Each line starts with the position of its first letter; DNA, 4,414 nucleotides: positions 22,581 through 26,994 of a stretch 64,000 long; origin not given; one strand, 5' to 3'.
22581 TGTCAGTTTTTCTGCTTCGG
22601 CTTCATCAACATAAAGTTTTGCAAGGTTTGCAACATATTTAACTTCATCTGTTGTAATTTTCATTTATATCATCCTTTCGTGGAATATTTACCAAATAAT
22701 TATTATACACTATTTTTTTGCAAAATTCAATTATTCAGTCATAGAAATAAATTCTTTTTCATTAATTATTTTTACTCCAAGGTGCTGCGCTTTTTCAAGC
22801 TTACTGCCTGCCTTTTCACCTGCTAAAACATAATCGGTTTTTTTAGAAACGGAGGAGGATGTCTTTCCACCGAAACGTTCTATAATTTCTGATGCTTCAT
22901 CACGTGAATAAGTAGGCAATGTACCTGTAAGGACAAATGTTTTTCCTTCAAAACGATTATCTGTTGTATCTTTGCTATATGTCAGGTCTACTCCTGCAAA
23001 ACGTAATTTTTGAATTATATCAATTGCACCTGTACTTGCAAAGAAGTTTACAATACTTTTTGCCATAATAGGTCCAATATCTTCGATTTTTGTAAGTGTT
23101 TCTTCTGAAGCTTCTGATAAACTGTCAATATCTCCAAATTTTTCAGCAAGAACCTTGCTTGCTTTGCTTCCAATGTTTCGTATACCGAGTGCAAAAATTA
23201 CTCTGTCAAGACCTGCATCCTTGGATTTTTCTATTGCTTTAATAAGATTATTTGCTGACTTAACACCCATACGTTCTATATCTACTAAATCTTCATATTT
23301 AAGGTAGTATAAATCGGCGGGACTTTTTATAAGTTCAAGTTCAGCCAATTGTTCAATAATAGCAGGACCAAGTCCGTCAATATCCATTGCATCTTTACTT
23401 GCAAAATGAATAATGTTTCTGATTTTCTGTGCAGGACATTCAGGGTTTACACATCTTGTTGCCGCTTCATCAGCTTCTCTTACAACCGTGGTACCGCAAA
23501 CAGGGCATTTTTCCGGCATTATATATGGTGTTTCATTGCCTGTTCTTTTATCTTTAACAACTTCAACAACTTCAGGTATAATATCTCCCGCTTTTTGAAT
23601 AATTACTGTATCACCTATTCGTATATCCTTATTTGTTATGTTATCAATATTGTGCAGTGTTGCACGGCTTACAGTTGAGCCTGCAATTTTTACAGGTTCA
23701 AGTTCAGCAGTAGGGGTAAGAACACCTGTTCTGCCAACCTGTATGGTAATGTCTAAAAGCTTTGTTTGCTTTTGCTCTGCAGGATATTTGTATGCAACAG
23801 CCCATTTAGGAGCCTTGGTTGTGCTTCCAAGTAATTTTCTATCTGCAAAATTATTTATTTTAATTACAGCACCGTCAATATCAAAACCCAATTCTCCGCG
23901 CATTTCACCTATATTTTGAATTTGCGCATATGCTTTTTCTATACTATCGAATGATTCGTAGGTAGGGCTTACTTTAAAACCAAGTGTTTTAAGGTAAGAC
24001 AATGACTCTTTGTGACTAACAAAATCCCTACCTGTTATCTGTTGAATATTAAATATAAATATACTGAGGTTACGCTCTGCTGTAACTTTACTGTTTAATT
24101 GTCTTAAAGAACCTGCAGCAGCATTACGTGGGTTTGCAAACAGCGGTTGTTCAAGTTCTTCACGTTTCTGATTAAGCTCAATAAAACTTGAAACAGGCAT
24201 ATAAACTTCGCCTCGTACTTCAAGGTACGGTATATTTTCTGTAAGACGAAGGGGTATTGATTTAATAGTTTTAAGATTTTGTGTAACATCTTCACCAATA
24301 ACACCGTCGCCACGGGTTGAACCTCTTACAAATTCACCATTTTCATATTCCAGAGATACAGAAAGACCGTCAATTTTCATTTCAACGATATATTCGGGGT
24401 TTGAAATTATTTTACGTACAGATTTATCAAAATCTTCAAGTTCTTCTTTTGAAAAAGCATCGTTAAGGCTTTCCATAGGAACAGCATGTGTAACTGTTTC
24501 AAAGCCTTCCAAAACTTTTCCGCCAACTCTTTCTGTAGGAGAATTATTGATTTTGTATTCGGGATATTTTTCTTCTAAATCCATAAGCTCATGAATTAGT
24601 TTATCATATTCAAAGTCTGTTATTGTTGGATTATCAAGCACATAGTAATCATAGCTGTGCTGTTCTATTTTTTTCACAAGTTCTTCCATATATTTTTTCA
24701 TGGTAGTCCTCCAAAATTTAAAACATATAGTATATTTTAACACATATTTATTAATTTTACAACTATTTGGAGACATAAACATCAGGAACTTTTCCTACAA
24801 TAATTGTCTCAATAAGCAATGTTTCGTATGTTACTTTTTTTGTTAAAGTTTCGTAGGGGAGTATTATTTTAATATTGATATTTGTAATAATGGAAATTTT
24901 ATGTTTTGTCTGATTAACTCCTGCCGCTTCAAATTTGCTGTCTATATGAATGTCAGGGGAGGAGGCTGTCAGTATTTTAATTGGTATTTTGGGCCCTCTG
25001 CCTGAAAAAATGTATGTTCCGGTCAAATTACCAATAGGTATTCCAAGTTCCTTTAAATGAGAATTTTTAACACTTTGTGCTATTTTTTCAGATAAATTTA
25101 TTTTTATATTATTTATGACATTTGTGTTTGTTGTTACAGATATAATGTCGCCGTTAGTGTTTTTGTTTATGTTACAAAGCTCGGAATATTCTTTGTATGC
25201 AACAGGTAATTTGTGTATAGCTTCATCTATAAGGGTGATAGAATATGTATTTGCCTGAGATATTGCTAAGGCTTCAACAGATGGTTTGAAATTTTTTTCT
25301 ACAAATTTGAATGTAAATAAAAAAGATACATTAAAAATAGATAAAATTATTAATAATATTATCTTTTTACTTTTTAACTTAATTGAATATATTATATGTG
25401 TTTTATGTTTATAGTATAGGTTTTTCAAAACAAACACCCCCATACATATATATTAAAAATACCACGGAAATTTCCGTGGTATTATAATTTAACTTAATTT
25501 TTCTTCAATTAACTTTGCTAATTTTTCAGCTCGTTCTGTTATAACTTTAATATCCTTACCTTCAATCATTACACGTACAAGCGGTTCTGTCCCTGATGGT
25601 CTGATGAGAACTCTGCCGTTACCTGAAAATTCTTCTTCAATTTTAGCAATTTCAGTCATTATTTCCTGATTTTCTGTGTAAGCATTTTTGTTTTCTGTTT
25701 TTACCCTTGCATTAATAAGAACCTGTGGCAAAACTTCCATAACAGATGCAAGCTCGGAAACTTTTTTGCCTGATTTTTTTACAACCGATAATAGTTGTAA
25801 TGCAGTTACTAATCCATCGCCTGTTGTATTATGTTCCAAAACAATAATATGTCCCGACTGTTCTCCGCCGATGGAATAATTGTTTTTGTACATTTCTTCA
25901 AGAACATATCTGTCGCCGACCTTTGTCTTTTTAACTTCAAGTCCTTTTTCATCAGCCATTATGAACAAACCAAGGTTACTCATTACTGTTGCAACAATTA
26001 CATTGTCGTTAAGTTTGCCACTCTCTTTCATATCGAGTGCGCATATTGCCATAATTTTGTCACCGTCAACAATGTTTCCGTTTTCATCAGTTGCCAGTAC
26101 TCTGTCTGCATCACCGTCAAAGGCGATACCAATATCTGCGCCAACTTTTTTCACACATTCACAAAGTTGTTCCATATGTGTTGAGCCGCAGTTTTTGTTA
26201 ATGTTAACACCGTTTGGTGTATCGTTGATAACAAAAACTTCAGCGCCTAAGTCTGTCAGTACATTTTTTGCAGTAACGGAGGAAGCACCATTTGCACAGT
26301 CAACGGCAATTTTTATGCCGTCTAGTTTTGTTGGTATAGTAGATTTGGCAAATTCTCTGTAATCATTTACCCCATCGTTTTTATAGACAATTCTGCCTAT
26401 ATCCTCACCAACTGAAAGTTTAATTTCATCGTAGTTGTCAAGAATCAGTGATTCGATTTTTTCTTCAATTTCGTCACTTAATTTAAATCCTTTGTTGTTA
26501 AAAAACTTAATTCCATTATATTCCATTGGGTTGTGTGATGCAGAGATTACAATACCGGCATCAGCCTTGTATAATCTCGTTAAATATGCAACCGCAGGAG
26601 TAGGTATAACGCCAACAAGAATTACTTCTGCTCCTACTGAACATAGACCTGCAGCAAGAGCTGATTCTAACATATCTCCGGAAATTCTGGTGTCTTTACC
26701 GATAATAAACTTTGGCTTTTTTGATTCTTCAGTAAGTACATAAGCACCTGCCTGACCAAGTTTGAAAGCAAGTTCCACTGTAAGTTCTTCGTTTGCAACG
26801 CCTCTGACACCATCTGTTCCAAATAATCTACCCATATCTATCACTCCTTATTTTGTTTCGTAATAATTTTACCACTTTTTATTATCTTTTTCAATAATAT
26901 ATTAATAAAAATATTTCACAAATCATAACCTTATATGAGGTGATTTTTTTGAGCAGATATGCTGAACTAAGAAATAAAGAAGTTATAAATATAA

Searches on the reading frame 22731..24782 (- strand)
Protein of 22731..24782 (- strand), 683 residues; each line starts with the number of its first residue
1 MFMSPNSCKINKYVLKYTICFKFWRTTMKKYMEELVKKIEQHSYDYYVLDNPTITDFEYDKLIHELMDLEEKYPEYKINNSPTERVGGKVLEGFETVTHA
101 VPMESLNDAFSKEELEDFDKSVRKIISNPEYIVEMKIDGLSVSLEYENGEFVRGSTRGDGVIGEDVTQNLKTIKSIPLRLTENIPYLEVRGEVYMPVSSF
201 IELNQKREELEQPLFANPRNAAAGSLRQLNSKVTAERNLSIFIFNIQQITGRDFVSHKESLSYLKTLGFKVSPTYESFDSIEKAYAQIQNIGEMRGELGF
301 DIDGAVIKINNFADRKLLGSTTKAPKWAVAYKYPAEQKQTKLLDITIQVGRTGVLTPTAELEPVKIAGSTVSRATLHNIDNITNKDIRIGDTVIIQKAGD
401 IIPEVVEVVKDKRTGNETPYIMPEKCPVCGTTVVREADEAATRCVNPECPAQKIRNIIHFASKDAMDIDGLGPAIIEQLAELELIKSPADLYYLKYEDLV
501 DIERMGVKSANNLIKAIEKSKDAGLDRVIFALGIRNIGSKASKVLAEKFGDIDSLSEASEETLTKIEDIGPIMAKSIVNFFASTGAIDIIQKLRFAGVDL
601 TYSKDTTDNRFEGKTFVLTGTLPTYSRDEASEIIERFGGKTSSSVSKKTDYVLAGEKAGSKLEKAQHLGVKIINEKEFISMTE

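Call 64: search_protein_families(library=pfam, proteins=[window:22731-24782:-], max_evalue=0.00001)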
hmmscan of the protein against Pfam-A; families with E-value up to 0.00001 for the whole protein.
window:22731-24782:- (683 aa): 9 families
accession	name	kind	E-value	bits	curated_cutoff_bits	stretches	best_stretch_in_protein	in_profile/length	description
PF01653.23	DNA_ligase_aden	-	2e-89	299.9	27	1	93-336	3-253/253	NAD-dependent DNA ligase adenylation domain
PF03120.22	DNA_ligase_OB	-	1.1e-36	125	32.9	1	339-416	1-78/79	NAD-dependent DNA ligase OB-fold domain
PF12826.13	HHH_2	-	9.4e-23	80.6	27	1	527-590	1-64/64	Helix-hairpin-helix motif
PF00533.33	BRCT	-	2.7e-17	63.2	21.3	1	608-679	3-75/78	BRCA1 C Terminus (BRCT) domain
PF14520.12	HHH_5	-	4.8e-14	53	27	1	532-579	5-53/57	Helix-hairpin-helix domain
PF03119.21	DNA_ligase_ZBD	-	7.7e-11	42.1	25.8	1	425-451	1-27/27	NAD-dependent DNA ligase C4 zinc finger domain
PF22745.1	Nlig-Ia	-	6.2e-09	36.8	27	1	37-76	11-51/92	DNA ligase-like, N-terminal NAD+-binding domain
PF09414.15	RNA_ligase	-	3.7e-06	27.6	27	0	130-297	2-141/171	RNA ligase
PF12738.14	PTCB-BRCT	-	6.3e-06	26.5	22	0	625-674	12-60/63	twin BRCT domain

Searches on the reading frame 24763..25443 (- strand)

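Call 64: search_protein_families(library=pfam, proteins=[window:24763-25443:-], max_evalue=0.00001)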
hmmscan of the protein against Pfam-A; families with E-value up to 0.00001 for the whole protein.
window:24763-25443:- (226 aa): 1 family
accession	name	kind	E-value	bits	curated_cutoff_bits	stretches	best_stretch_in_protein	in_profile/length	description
PF09560.15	Spore_YunB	-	9.6e-26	90.2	25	1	133-221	2-90/91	Sporulation protein YunB (Spo_YunB)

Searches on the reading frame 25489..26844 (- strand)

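Call 64: search_protein_families(library=pfam, proteins=[window:25489-26844:-], max_evalue=0.00001)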
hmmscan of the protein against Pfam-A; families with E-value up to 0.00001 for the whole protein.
window:25489-26844:- (451 aa): 4 families
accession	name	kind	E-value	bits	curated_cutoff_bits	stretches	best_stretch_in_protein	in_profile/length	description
PF02878.22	PGM_PMM_I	-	2e-48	164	22.5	1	6-136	2-133/138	Phosphoglucomutase/phosphomannomutase, alpha/beta/alpha domain I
PF02880.22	PGM_PMM_III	-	5.9e-38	130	20.7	1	260-369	1-112/115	Phosphoglucomutase/phosphomannomutase, alpha/beta/alpha domain III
PF02879.22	PGM_PMM_II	-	2.4e-18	67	29.3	1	161-256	2-103/103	Phosphoglucomutase/phosphomannomutase, alpha/beta/alpha domain II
PF00408.26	PGM_PMM_IV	-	3e-17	62.9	23.1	1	376-444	1-67/68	Phosphoglucomutase/phosphomannomutase, C-terminal domain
